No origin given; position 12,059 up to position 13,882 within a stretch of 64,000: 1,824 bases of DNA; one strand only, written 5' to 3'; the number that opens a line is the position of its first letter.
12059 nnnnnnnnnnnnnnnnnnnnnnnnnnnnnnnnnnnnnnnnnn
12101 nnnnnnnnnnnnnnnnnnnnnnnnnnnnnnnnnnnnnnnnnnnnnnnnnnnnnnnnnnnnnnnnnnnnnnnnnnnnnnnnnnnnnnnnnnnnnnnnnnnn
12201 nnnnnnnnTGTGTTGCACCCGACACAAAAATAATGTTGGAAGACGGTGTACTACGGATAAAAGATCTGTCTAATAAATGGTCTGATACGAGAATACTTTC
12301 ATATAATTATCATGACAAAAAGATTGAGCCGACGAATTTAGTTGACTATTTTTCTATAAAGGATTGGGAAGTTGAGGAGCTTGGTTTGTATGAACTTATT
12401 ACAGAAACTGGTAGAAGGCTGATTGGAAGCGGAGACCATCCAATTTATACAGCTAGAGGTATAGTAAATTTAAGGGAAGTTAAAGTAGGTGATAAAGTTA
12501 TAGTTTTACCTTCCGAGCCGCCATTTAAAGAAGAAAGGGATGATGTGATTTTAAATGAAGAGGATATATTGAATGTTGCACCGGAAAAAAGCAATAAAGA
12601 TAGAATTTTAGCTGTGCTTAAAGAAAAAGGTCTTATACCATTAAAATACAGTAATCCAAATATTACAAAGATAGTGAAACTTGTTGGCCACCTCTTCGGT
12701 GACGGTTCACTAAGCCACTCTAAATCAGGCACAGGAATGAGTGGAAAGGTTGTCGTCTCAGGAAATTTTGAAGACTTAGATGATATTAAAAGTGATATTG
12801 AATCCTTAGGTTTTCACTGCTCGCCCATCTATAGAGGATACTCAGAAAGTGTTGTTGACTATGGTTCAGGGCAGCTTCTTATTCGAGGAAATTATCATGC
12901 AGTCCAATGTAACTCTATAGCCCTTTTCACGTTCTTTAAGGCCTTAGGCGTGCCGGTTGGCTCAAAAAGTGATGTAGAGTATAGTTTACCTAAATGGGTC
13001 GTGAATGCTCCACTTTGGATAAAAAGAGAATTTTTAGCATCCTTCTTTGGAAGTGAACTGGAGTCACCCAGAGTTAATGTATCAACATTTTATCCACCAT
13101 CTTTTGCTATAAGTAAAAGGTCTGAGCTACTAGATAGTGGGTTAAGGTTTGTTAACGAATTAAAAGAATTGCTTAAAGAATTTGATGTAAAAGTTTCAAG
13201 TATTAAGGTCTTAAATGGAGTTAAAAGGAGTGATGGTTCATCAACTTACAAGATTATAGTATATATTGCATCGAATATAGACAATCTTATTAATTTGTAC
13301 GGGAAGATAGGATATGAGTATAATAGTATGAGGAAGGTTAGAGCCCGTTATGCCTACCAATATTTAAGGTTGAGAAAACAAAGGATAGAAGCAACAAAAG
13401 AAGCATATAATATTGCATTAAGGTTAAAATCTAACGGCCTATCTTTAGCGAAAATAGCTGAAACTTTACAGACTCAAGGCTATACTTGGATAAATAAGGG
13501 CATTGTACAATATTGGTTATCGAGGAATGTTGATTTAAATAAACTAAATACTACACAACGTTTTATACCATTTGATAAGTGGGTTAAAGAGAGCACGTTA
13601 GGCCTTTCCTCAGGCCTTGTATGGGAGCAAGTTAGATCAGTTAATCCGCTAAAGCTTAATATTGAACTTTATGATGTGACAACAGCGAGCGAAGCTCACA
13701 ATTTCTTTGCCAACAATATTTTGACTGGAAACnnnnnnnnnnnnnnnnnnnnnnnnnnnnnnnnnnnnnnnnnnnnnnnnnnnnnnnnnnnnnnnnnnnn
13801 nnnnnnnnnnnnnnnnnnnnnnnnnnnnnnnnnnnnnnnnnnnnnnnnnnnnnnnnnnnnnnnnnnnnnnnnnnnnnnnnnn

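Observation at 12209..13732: Homing-endonuclease intein splits ribosomal protein S12 next to its decoding-centre loop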

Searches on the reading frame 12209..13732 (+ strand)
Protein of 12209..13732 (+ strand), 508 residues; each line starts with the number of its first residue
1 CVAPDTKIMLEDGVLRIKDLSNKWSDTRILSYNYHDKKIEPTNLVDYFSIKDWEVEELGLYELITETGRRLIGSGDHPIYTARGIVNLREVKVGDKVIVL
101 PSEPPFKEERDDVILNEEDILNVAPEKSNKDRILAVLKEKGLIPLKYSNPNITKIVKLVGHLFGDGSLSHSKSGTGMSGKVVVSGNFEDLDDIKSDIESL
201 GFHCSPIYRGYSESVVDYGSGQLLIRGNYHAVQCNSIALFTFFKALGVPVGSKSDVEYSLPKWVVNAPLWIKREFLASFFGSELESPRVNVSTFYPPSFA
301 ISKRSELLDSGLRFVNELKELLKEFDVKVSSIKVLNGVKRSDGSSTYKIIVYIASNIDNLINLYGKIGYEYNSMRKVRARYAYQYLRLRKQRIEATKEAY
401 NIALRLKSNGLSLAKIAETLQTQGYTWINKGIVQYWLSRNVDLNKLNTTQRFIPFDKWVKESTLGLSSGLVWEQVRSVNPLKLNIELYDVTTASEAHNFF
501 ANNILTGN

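Call 3: search_protein_families(library=pfam, proteins=[window:12209-13732:+], max_evalue=1)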
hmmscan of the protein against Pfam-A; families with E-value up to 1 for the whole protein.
window:12209-13732:+ (508 aa): 2 families
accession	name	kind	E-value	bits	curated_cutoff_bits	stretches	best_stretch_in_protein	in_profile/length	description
PF14890.11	Intein_splicing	-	1.5e-12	48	35.8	1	8-506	1-153/155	Intein splicing domain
PF03180.19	Lipoprotein_9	-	0.065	12.8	27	1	116-151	95-130/236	NlpA lipoprotein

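Call 4: search_protein_families(library=ncbifam, proteins=[window:12209-13732:+], max_evalue=1)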
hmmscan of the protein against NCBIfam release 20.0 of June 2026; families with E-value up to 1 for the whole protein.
window:12209-13732:+ (508 aa): 6 families
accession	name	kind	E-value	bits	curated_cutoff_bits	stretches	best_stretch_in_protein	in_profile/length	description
NF038162.1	RtcB_rel_intein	exception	5e-99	332.6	1150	1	1-507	95-577/961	intein-containing RtcB family protein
NF003158.0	PRK04132.1-3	equivalog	1.4e-27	95.3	1750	2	132-506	916-1253/1437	replication factor C small subunit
TIGR01445.1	intein_Nterm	domain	6.6e-10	39.8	24.5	1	1-81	1-83/83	intein N-terminal splicing region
NF005852.0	PRK07773.1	equivalog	5.1e-06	25.1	780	1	1-102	398-494/886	replicative DNA helicase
NF011418.0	PRK14845.1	equivalog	0.014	13.1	756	1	468-507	436-473/1049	translation initiation factor IF-2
NF038136.1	rSAM_Rv_intein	exception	0.015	14.2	700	0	1-87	76-156/574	intein-containing Rv2578c family radical SAM protein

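Call 37: search_protein_representatives(protein=window:12209-13732:+)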
Query: 508 residues. Proteins with E-value up to 0.001 (for the whole library): 934; up to 1e-10: 499; up to 1e-30: 158. The best 150 are listed.
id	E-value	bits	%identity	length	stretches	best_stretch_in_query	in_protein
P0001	0.0e+00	1135.1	100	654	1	1-508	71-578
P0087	7.4e-143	493.6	46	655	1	1-508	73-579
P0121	4.0e-136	471.4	47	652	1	1-508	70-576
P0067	5.2e-134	464.4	49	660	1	1-508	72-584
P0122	1.0e-126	440.4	34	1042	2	1-508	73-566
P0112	7.0e-124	431.0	43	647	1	1-508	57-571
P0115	2.7e-111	389.5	42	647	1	1-508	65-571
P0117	2.6e-109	382.9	40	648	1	1-508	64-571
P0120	3.9e-102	359.3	40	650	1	1-508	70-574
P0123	2.7e-93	330.1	45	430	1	1-357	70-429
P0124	2.1e-92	327.2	37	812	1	1-508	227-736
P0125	3.8e-91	323.0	37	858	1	1-508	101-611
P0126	6.1e-87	309.2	38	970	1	1-508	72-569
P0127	8.9e-82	292.1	36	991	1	1-508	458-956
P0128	1.1e-81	291.8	36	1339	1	1-508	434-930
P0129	5.6e-75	269.7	34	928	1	1-508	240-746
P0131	2.5e-73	264.3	36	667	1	1-508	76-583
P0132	4.1e-70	253.7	35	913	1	1-508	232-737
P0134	6.3e-67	243.1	31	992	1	1-507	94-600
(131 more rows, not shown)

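Call 38: search_protein_families(library=pfam, proteins=[P0122, P0124, P0125, P0126, P0127, P0128, P0129, P0131, P0132, P0134], max_evalue=0.00001)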
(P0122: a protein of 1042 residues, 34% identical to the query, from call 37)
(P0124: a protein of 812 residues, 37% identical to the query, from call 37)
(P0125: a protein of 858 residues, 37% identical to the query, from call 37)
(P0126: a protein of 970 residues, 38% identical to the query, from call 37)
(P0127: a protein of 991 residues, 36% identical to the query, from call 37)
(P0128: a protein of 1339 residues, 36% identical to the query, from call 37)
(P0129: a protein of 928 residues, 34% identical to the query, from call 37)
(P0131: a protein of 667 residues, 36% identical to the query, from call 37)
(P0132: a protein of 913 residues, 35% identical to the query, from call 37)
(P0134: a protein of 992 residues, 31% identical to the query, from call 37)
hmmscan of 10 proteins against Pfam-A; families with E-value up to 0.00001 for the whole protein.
P0122 (1042 aa): 3 families
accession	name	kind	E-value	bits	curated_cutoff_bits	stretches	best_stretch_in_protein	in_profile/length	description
PF14890.11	Intein_splicing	-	7.1e-28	97.8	35.8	1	82-566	4-155/155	Intein splicing domain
PF14528.11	LAGLIDADG_3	-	7.2e-26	90.7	22.5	1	853-942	2-81/82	LAGLIDADG-like domain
PF01139.22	RtcB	-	6.7e-14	52.4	27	1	46-73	1-28/426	tRNA-splicing ligase RtcB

P0124 (812 aa): 2 families
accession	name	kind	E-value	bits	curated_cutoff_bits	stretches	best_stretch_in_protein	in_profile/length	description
PF00164.32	Ribosom_S12_S23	-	3.1e-26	91.7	22.3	1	736-811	35-109/110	Ribosomal protein S12/S23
PF14890.11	Intein_splicing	-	8e-17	61.9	35.8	1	234-734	2-153/155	Intein splicing domain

P0125 (858 aa): 2 families
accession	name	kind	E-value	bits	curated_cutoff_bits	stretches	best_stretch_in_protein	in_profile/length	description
PF04055.27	Radical_SAM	-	3e-19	70.2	29.5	1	612-750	14-158/166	Radical SAM superfamily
PF14890.11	Intein_splicing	-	1.9e-11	44.5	35.8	1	115-611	9-155/155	Intein splicing domain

P0126 (970 aa): 5 families
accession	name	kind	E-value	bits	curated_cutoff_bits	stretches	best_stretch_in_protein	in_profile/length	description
PF00623.25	RNA_pol_Rpb1_2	-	2.1e-35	122.9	25.3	2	6-73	69-135/166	RNA polymerase Rpb1, domain 2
PF04983.23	RNA_pol_Rpb1_3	-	6.5e-25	88.3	28.9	1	605-743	1-161/162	RNA polymerase Rpb1, domain 3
PF05000.22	RNA_pol_Rpb1_4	-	8e-24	84.1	24.8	1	770-875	2-107/107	RNA polymerase Rpb1, domain 4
PF04998.22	RNA_pol_Rpb1_5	-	8.6e-21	75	28.5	1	882-947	1-66/267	RNA polymerase Rpb1, domain 5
PF14890.11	Intein_splicing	-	4.1e-11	43.4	35.8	1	81-567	3-153/155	Intein splicing domain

P0127 (991 aa): 4 families
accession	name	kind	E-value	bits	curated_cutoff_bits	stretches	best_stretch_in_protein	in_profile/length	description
PF04563.20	RNA_pol_Rpb2_1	-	3.4e-53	180.6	28.2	1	21-381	3-198/203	RNA polymerase beta subunit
PF04561.19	RNA_pol_Rpb2_2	-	1.3e-21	77.6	21.7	1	166-338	2-190/190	RNA polymerase Rpb2, domain 2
PF04565.21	RNA_pol_Rpb2_3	-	6.4e-17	61.9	21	1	407-458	2-56/68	RNA polymerase Rpb2, domain 3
PF14890.11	Intein_splicing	-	3.9e-10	40.2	35.8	1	473-954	10-153/155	Intein splicing domain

P0128 (1339 aa): 6 families
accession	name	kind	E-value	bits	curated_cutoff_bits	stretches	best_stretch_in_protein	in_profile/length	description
PF04997.17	RNA_pol_Rpb1_1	-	7.8e-85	285.4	39.7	1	8-298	2-312/312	RNA polymerase Rpb1, domain 1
PF00623.25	RNA_pol_Rpb1_2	-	1.3e-67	227.6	25.3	2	300-435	1-135/166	RNA polymerase Rpb1, domain 2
PF04983.23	RNA_pol_Rpb1_3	-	2.3e-29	102.8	28.9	1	966-1112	1-162/162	RNA polymerase Rpb1, domain 3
PF05000.22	RNA_pol_Rpb1_4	-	6.8e-28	97.2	24.8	1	1137-1243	1-107/107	RNA polymerase Rpb1, domain 4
PF04998.22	RNA_pol_Rpb1_5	-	4.3e-22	79.3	28.5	1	1250-1327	1-69/267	RNA polymerase Rpb1, domain 5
PF14890.11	Intein_splicing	-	5.5e-16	59.2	35.8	1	445-930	6-155/155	Intein splicing domain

P0129 (928 aa): 3 families
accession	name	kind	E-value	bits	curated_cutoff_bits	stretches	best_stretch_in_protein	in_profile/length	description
PF21238.2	Pus10_C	-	9.7e-56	189.4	27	1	735-919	40-231/232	Pus10, C-terminal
PF22023.1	Pus10_THUMP_arc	-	5.5e-24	84.6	28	1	103-180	1-78/78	Pus10 THUMP domain, archaeal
PF14890.11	Intein_splicing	-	1.2e-14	54.8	35.8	1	247-746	2-155/155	Intein splicing domain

P0131 (667 aa): 2 families
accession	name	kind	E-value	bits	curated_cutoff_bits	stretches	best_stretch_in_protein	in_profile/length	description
PF01139.22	RtcB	-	5.8e-27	95.4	27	2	584-661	28-102/426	tRNA-splicing ligase RtcB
PF14890.11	Intein_splicing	-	1.5e-19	70.8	35.8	1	92-583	11-155/155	Intein splicing domain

P0132 (913 aa): 3 families
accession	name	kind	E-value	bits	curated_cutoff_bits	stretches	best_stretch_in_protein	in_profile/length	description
PF21238.2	Pus10_C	-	2.4e-54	184.8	27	2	716-909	30-231/232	Pus10, C-terminal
PF22023.1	Pus10_THUMP_arc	-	5.9e-21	74.8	28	1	79-155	2-78/78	Pus10 THUMP domain, archaeal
PF14890.11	Intein_splicing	-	2e-07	31.4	35.8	1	240-737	2-155/155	Intein splicing domain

P0134 (992 aa): 2 families
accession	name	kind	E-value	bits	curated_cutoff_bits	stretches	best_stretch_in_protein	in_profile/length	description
PF01139.22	RtcB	-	8.9e-160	533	27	2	597-992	49-426/426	tRNA-splicing ligase RtcB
PF14890.11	Intein_splicing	-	7.2e-21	75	35.8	1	119-601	19-155/155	Intein splicing domain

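Call 64: search_solved_structures(query=window:12209-13732:+, max_evalue=0.01, show_alignments=1)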
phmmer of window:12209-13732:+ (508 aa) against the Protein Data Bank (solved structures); distinct sequences matched with E-value up to 0.01: 0.

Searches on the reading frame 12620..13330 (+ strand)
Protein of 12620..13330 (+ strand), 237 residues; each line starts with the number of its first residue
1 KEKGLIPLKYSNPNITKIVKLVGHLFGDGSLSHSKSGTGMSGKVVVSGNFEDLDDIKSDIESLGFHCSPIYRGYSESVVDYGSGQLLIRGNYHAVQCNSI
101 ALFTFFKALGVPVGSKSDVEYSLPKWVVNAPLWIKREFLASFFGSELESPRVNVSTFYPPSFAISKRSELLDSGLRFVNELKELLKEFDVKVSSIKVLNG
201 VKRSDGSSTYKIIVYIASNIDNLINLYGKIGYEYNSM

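Call 49: search_protein_families(library=pfam, proteins=[window:12620-13330:+], max_evalue=10)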
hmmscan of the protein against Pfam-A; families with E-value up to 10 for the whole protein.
window:12620-13330:+ (237 aa): 1 family
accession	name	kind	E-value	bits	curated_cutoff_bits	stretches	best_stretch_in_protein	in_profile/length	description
PF02197.22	RIIa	-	0.31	11.2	22.4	0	137-151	24-37/38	Regulatory subunit of type II PKA R-subunit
